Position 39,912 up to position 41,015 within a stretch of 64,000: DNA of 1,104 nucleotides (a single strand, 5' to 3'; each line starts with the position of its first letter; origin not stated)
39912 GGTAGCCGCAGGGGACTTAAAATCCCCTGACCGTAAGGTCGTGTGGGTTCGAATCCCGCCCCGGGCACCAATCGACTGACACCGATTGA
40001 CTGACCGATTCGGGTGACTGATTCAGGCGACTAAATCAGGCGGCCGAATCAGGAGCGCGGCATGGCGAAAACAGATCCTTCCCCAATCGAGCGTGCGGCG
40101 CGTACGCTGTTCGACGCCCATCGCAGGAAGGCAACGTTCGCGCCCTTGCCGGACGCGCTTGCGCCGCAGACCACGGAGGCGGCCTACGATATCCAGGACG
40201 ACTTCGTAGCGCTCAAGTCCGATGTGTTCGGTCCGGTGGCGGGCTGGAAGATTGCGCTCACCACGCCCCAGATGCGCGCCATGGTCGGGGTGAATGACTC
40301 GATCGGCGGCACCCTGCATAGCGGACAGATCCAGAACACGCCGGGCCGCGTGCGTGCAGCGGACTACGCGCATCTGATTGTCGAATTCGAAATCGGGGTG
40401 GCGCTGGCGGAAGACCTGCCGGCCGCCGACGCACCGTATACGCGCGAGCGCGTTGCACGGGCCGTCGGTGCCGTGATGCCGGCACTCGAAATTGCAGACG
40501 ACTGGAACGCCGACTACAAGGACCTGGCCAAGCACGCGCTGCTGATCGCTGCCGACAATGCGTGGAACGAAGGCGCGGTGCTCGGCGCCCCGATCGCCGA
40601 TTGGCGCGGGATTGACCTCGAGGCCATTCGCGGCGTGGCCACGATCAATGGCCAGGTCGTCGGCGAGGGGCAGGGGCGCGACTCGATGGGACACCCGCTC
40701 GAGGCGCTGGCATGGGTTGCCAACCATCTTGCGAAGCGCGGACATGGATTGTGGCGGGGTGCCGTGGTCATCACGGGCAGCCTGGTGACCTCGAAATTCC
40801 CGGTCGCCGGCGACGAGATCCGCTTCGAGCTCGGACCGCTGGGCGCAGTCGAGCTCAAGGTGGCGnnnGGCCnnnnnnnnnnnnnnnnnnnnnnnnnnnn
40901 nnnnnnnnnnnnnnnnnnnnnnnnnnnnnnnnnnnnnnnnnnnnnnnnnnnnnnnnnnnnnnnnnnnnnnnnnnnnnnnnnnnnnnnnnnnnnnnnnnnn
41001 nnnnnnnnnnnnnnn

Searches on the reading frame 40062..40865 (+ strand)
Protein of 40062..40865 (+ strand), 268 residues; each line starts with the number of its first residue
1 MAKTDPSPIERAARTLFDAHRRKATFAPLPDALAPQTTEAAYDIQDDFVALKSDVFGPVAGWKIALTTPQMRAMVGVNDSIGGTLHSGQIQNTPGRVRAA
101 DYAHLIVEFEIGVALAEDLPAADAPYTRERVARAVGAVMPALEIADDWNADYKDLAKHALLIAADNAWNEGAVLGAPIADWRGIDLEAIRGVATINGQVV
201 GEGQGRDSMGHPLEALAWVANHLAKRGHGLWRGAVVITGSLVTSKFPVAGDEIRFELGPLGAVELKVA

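Call 3: search_protein_families(library=pfam, proteins=[window:40062-40865:+], max_evalue=0.01)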
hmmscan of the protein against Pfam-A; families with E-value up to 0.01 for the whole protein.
window:40062-40865:+ (268 aa): 1 family
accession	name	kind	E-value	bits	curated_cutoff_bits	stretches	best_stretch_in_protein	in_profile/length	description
PF01557.24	FAA_hydrolase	-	7e-11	42.6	23.9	1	100-267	52-213/214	Fumarylacetoacetate (FAA) hydrolase C-terminal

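Call 4: search_protein_families(library=ncbifam, proteins=[window:40062-40865:+], max_evalue=0.01)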
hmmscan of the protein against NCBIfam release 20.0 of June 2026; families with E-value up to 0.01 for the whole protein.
window:40062-40865:+ (268 aa): 4 families
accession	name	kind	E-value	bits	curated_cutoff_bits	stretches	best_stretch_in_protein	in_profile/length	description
NF008461.0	PRK11342.1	equivalog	9.8e-33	113.5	350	1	9-265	6-257/269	2-keto-4-pentenoate hydratase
TIGR03220.1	catechol_dmpE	equivalog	7.4e-31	107.5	408.8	1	10-266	3-254/255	2-oxopent-4-enoate hydratase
TIGR02312.1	HpaH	equivalog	3.4e-30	105.5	351.5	1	8-266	6-265/267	2-oxo-hept-4-ene-1,7-dioate hydratase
TIGR03218.1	catechol_dmpH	equivalog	6.7e-27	94.5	350.55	1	11-266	12-262/263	2-oxo-3-hexenedioate decarboxylase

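Call 29: find_homologous_proteins(query=window:40062-40865:+, max_evalue=1e-10)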
Query window:40062-40865:+ (268 aa): 2227 proteins with E <= 1e-10 among 8000 candidates; the best 120 are listed.
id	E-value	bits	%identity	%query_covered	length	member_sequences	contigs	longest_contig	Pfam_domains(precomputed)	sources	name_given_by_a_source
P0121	3.5e-170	583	99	100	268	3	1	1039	PF01557.24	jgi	-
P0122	2.1e-158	544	91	100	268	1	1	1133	PF01557.24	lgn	-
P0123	2.7e-156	537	89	100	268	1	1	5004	PF01557.24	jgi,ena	-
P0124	8.2e-154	529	89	100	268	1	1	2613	PF01557.24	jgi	-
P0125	1.6e-153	528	90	100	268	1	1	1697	PF01557.24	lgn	-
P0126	8.2e-153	526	89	100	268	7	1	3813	PF01557.24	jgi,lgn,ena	-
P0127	9.2e-150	516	89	100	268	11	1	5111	PF01557.24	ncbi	-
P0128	8.4e-140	483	82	99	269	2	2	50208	PF01557.24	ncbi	-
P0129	4.1e-139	481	84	98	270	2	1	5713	PF01557.24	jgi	jgi:2-keto-4-pentenoate hydratase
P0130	6.3e-139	480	82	99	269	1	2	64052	PF01557.24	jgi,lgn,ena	-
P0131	1.2e-138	479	80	99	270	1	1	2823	PF01557.24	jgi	-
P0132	2.2e-138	478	82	99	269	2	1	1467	PF01557.24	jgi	-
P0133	1.8e-137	475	81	99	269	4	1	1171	PF01557.24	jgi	-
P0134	1.2e-136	473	80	99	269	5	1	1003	PF01557.24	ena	-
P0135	1.8e-136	472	80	99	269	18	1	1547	PF01557.24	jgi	-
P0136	1.9e-135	469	80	99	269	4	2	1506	PF01557.24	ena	-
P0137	1.3e-134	466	79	99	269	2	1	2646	PF01557.24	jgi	jgi:2-keto-4-pentenoate hydratase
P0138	1.9e-134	466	80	99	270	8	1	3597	PF01557.24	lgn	-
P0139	3.2e-134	465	78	99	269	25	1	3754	PF01557.24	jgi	-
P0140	3.0e-132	458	79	99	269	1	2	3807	PF01557.24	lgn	-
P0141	5.1e-126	438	75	100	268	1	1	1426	PF01557.24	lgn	-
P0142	6.6e-125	434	74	100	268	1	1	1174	PF01557.24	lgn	-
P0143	3.7e-121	422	72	100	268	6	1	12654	PF01557.24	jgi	-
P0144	8.3e-107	375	67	99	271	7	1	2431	PF01557.24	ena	-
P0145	4.4e-106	373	66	97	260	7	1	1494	PF01557.24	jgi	jgi:2-keto-4-pentenoate hydratase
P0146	8.2e-106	372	67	98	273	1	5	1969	PF01557.24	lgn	-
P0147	1.0e-105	371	64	100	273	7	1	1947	PF01557.24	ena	-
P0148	1.1e-105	371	64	97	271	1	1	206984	PF01557.24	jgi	jgi:2-keto-4-pentenoate hydratase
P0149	5.2e-105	369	66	99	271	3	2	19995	PF01557.24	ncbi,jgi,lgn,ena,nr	ncbi:MAG TPA: fumarylacetoacetate hydrolase family protein [Burkholderiales bacterium]|nr:fumarylace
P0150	5.4e-105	369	66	99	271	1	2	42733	PF01557.24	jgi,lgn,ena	-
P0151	6.5e-105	369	66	97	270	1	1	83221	PF01557.24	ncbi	-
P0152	7.7e-105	368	67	99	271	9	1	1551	PF01557.24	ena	-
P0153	1.7e-104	367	66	97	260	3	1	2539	PF01557.24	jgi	jgi:2-keto-4-pentenoate hydratase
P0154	1.8e-104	367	65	99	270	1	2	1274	PF01557.24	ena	-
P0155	1.9e-104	367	65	99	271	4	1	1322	PF01557.24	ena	-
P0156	2.3e-104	367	67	97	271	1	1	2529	PF01557.24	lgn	-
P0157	2.8e-104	367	67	99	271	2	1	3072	PF01557.24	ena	-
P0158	5.6e-104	366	65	96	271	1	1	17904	PF01557.24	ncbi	ncbi:MAG: fumarylacetoacetate hydrolase family protein [Betaproteobacteria bacterium]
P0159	6.2e-104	365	67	96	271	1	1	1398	PF01557.24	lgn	-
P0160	7.4e-104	365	67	97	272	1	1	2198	PF01557.24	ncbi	ncbi:MAG: 2-keto-4-pentenoate hydratase [Burkholderiales bacterium]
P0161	7.5e-104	365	65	99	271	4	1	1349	PF01557.24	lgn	-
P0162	8.3e-104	365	65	98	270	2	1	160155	PF01557.24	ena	-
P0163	9.3e-104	365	63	99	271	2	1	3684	PF01557.24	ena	-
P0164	1.0e-103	365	64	99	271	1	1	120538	PF01557.24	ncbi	ncbi:MAG: fumarylacetoacetate hydrolase family protein [Burkholderiales bacterium]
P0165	1.1e-103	365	66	97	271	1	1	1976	PF01557.24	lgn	-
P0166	1.2e-103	365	65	99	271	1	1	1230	PF01557.24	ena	-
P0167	1.4e-103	364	62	99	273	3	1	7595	PF01557.24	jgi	-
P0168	1.4e-103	364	65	97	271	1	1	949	PF01557.24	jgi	jgi:2-keto-4-pentenoate hydratase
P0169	1.5e-103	364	66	99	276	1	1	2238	PF01557.24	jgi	-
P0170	1.6e-103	364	64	99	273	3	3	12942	PF01557.24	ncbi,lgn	-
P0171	2.1e-103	364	64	97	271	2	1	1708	PF01557.24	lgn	-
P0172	3.4e-103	363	65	99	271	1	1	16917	PF01557.24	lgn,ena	-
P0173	3.4e-103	363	65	99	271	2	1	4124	PF01557.24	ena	-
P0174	4.1e-103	363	63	97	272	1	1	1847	PF01557.24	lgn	-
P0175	4.3e-103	363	66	99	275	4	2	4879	PF01557.24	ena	-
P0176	5.9e-103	362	64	97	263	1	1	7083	PF01557.24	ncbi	ncbi:MAG: 2-keto-4-pentenoate hydratase [Burkholderiales bacterium]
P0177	6.9e-103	362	65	96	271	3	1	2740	PF01557.24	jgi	jgi:2-keto-4-pentenoate hydratase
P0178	7.6e-103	362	66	99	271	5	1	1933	PF01557.24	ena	-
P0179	8.2e-103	362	65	98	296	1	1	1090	PF01557.24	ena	-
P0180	9.7e-103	362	63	99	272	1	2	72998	PF01557.24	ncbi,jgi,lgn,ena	-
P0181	1.2e-102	361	64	97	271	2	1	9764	PF01557.24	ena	-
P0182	1.3e-102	361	65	99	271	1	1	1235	PF01557.24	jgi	-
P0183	1.3e-102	361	64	97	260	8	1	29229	PF01557.24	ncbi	-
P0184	1.3e-102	361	66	97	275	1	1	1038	PF01557.24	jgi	jgi:2-keto-4-pentenoate hydratase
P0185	1.4e-102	361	66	97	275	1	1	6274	PF01557.24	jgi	jgi:2-keto-4-pentenoate hydratase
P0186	1.6e-102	361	66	97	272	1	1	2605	PF01557.24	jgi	jgi:2-keto-4-pentenoate hydratase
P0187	2.2e-102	360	64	100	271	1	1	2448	PF01557.24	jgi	jgi:2-keto-4-pentenoate hydratase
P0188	2.4e-102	360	66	97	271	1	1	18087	PF01557.24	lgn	-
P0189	2.5e-102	360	66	97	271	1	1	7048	PF01557.24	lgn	-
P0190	2.9e-102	360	63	99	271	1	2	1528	PF01557.24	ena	-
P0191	3.0e-102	360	66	97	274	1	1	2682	PF01557.24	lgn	-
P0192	3.2e-102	360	63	99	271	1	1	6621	PF01557.24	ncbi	-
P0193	3.5e-102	360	64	99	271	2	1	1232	PF01557.24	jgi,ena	-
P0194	4.0e-102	360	65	97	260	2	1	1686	PF01557.24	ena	-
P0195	4.0e-102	360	65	99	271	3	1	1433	PF01557.24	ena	-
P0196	4.1e-102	359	64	99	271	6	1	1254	PF01557.24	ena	-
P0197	5.2e-102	359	65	96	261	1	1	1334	PF01557.24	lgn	-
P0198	5.7e-102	359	65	97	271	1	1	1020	PF01557.24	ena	-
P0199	6.6e-102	359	65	99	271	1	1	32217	PF01557.24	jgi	jgi:2-keto-4-pentenoate hydratase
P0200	6.8e-102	359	64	97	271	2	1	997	PF01557.24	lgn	-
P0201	7.2e-102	359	65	98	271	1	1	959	PF01557.24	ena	-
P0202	8.0e-102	359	62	99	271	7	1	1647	PF01557.24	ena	-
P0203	8.1e-102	359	64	97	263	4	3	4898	PF01557.24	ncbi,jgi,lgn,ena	jgi:2-keto-4-pentenoate hydratase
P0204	9.2e-102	358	66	96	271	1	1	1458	PF01557.24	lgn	-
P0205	9.3e-102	358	63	97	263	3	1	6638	PF01557.24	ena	-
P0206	9.8e-102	358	65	99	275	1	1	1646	PF01557.24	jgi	jgi:2-keto-4-pentenoate hydratase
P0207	1.1e-101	358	62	99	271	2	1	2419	PF01557.24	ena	-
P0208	1.1e-101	358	69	96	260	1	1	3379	PF01557.24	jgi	-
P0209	1.2e-101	358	65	97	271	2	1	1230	PF01557.24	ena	-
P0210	1.3e-101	358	64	99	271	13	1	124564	PF01557.24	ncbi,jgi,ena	jgi:2-keto-4-pentenoate hydratase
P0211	1.3e-101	358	64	99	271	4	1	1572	PF01557.24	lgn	-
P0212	1.4e-101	358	65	94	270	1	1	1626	PF01557.24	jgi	-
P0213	1.5e-101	358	64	99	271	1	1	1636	PF01557.24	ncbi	-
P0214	1.5e-101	358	64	99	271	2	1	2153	PF01557.24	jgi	jgi:2-keto-4-pentenoate hydratase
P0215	1.5e-101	358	66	97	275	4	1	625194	PF01557.24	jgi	jgi:2-keto-4-pentenoate hydratase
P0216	1.6e-101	358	65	98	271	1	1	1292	PF01557.24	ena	-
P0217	1.9e-101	357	64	99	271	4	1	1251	PF01557.24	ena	-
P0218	1.9e-101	357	65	99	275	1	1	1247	PF01557.24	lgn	-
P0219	2.1e-101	357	66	97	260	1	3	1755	PF01557.24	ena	-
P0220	2.2e-101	357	64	99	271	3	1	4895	PF01557.24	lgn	-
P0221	2.2e-101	357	64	99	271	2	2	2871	PF01557.24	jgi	jgi:2-keto-4-pentenoate hydratase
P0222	3.0e-101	357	64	97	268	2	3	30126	PF01557.24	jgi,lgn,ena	jgi:2-keto-4-pentenoate hydratase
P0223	3.1e-101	357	64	99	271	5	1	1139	PF01557.24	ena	-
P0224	3.2e-101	357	64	99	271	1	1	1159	PF01557.24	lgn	-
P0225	3.3e-101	357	63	98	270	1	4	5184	PF01557.24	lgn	-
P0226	3.6e-101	356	62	99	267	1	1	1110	PF01557.24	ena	-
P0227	3.7e-101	356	64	99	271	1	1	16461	PF01557.24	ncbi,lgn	-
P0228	3.9e-101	356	65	96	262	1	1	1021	PF01557.24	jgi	jgi:2-keto-4-pentenoate hydratase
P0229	4.7e-101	356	66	97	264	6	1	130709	PF01557.24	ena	-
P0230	5.1e-101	356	62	100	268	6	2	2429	PF01557.24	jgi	jgi:2-keto-4-pentenoate hydratase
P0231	6.1e-101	356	64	99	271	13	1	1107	PF01557.24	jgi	-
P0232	6.2e-101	356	67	96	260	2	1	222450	PF01557.24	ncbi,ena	-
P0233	6.3e-101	356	65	97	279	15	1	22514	PF01557.24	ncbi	-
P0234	7.7e-101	355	64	97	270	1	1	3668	PF01557.24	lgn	-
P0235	7.8e-101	355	64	97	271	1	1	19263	PF01557.24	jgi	jgi:2-keto-4-pentenoate hydratase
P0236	8.9e-101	355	63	99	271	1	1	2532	PF01557.24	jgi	jgi:2-keto-4-pentenoate hydratase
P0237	9.3e-101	355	63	99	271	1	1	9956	PF01557.24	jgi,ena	-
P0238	9.4e-101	355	63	100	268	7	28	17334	PF01557.24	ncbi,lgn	-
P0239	1.1e-100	355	65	97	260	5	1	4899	PF01557.24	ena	-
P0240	1.2e-100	355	65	97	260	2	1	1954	PF01557.24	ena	-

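Call 30: find_encoding_contigs(protein=P0143, flank=7000, max_places=1)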
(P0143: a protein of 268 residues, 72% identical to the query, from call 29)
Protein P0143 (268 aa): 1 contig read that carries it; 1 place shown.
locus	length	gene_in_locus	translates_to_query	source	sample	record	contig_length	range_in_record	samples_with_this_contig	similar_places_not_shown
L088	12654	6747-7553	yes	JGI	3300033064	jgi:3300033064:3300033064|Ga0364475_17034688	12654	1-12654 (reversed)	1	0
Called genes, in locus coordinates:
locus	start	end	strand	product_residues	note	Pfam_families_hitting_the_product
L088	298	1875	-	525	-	PF06808:DctM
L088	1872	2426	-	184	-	PF04290:DctQ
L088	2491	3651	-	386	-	PF03480:DctP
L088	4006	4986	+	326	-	PF00389:2-Hacid_dh, PF02826:2-Hacid_dh_C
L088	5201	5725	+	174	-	PF06052:3-HAO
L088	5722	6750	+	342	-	PF04909:Amidohydro_2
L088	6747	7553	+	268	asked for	PF01557:FAA_hydrolase (weak)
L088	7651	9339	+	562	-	PF00005:ABC_tran, PF02463:SMC_N (faint), PF13175:AAA_15 (faint), PF13555:AAA_29 (faint), PF13304:AAA_21 (faint), PF12848:ABC_tran_Xtn, PF00005:ABC_tran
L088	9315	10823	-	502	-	PF00501:AMP-binding, PF13193:AMP-binding_C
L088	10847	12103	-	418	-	PF02771:Acyl-CoA_dh_N, PF02770:Acyl-CoA_dh_M, PF00441:Acyl-CoA_dh_1, PF08028:Acyl-CoA_dh_2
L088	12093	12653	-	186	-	?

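Call 31: find_encoding_contigs(protein=P0148, flank=7000, max_places=1)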
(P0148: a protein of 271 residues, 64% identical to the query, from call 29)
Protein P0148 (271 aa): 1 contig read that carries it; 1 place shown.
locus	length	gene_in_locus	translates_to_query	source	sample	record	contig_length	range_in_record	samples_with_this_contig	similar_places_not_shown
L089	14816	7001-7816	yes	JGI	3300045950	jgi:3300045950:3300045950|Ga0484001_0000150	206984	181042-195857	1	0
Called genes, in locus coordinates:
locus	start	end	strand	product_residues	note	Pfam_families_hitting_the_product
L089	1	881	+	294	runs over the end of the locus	PF00009:GTP_EFTU (faint), PF00350:Dynamin_N (faint), PF01926:MMR_HSR1, PF02421:FeoB_N, PF07650:KH_2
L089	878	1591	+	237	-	PF11967:RecO_N, PF02565:RecO_C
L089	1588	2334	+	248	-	PF03740:PdxJ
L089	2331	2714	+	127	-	PF01648:ACPS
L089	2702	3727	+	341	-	PF00933:Glyco_hydro_3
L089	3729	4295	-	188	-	PF08207:EFP_N, PF01132:EFP, PF09285:Elong-fact-P_C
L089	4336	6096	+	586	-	PF01541:GIY-YIG, PF27096:UvrC_M, PF02151:UVR (weak), PF22920:UvrC_RNaseH, PF08459:UvrC_RNaseH_dom, PF14520:HHH_5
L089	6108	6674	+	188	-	PF01066:CDP-OH_P_transf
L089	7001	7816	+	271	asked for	PF01557:FAA_hydrolase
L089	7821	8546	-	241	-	PF00561:Abhydrolase_1, PF00975:Thioesterase, PF12146:Hydrolase_4, PF12697:Abhydrolase_6, PF20408:Abhydrolase_11 (faint), PF06821:Ser_hydrolase (faint), PF12695:Abhydrolase_5 (faint), PF08386:Abhydrolase_4 (faint)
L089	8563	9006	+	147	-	PF06676:DUF1178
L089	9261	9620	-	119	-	-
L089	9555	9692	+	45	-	-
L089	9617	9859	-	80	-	-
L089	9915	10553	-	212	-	-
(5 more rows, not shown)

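Call 32: find_encoding_contigs(protein=P0215, flank=7000, max_places=1)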
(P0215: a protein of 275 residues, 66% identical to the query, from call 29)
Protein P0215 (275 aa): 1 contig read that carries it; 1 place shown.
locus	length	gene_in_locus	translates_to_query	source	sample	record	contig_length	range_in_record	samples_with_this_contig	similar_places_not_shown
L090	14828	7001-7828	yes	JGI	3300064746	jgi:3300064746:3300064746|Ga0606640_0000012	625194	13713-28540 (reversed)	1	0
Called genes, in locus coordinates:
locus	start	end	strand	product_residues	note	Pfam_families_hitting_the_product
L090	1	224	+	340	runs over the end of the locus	PF00933:Glyco_hydro_3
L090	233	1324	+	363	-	PF00296:Bac_luciferase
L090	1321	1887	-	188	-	PF08207:EFP_N, PF01132:EFP, PF09285:Elong-fact-P_C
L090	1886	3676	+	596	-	PF01541:GIY-YIG, PF27096:UvrC_M, PF02151:UVR (weak), PF22920:UvrC_RNaseH, PF08459:UvrC_RNaseH_dom, PF00633:HHH (faint), PF14520:HHH_5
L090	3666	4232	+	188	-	PF01066:CDP-OH_P_transf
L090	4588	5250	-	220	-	PF02586:SRAP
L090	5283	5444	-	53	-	-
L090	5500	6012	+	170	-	PF06052:3-HAO, PF07883:Cupin_2 (weak)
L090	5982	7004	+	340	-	PF04909:Amidohydro_2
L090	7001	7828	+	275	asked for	PF01557:FAA_hydrolase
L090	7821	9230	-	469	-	PF00501:AMP-binding, PF13193:AMP-binding_C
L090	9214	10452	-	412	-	PF02771:Acyl-CoA_dh_N, PF02770:Acyl-CoA_dh_M, PF00441:Acyl-CoA_dh_1, PF08028:Acyl-CoA_dh_2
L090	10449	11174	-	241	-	PF00561:Abhydrolase_1, PF00975:Thioesterase, PF12146:Hydrolase_4, PF12697:Abhydrolase_6, PF06821:Ser_hydrolase (faint)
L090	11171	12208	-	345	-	PF26233:NicX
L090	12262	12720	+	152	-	PF06676:DUF1178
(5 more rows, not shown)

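Call 33: find_encoding_contigs(protein=P0164, flank=7000, max_places=1)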
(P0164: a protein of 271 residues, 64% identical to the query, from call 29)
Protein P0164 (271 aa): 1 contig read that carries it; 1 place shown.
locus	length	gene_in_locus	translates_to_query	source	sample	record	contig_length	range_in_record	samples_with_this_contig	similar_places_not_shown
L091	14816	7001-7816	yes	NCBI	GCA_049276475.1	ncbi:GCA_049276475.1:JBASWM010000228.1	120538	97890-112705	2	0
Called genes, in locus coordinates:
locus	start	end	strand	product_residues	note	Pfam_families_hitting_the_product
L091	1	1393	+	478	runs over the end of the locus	PF00171:Aldedh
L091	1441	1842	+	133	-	PF02627:CMD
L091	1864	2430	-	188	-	PF08207:EFP_N, PF01132:EFP, PF09285:Elong-fact-P_C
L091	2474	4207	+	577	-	PF01541:GIY-YIG, PF27096:UvrC_M, PF02151:UVR, PF22920:UvrC_RNaseH, PF08459:UvrC_RNaseH_dom, PF00633:HHH (faint), PF14520:HHH_5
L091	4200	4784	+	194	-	PF01066:CDP-OH_P_transf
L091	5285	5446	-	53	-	-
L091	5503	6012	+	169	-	PF06052:3-HAO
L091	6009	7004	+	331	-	PF04909:Amidohydro_2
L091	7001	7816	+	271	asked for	PF01557:FAA_hydrolase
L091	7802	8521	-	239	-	PF13468:Glyoxalase_3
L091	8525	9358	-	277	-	PF00378:ECH_1, PF16113:ECH_2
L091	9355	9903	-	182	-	PF00501:AMP-binding (weak), PF13193:AMP-binding_C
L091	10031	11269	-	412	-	PF02771:Acyl-CoA_dh_N, PF02770:Acyl-CoA_dh_M, PF00441:Acyl-CoA_dh_1, PF08028:Acyl-CoA_dh_2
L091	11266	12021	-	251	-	PF00561:Abhydrolase_1, PF00975:Thioesterase, PF12146:Hydrolase_4, PF12697:Abhydrolase_6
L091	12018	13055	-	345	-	PF26233:NicX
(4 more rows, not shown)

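Call 54: search_solved_structures(query=window:40062-40865:+, max_evalue=0.00001)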
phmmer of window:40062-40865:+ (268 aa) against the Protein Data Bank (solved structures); distinct sequences matched with E-value up to 0.00001: 7.
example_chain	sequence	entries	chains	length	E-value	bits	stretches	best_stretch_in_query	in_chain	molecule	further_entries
2wqt_A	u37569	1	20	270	2.7e-24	89.6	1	9-263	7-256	2-KETO-4-PENTENOATE HYDRATASE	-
1sv6_A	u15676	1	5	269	2.7e-24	89.5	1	9-263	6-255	2-keto-4-pentenoate hydratase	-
5d2i_A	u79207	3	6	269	4.3e-19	72.5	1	36-264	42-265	4-oxalocrotonate decarboxylase NahK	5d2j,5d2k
5d2f_A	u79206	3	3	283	5.1e-19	72.2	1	36-264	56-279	4-oxalocrotonate decarboxylase NahK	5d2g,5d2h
8ih6_F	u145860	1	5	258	4.9e-15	59.2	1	37-264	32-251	4-oxalocrotonate decarboxylase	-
2eb4_A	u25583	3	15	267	2.9e-14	56.7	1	34-265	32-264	2-oxo-hept-3-ene-1,7-dioate hydratase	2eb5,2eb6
8ih6_A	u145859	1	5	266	2.6e-12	50.3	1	41-263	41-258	2-oxopent-4-enoate hydratase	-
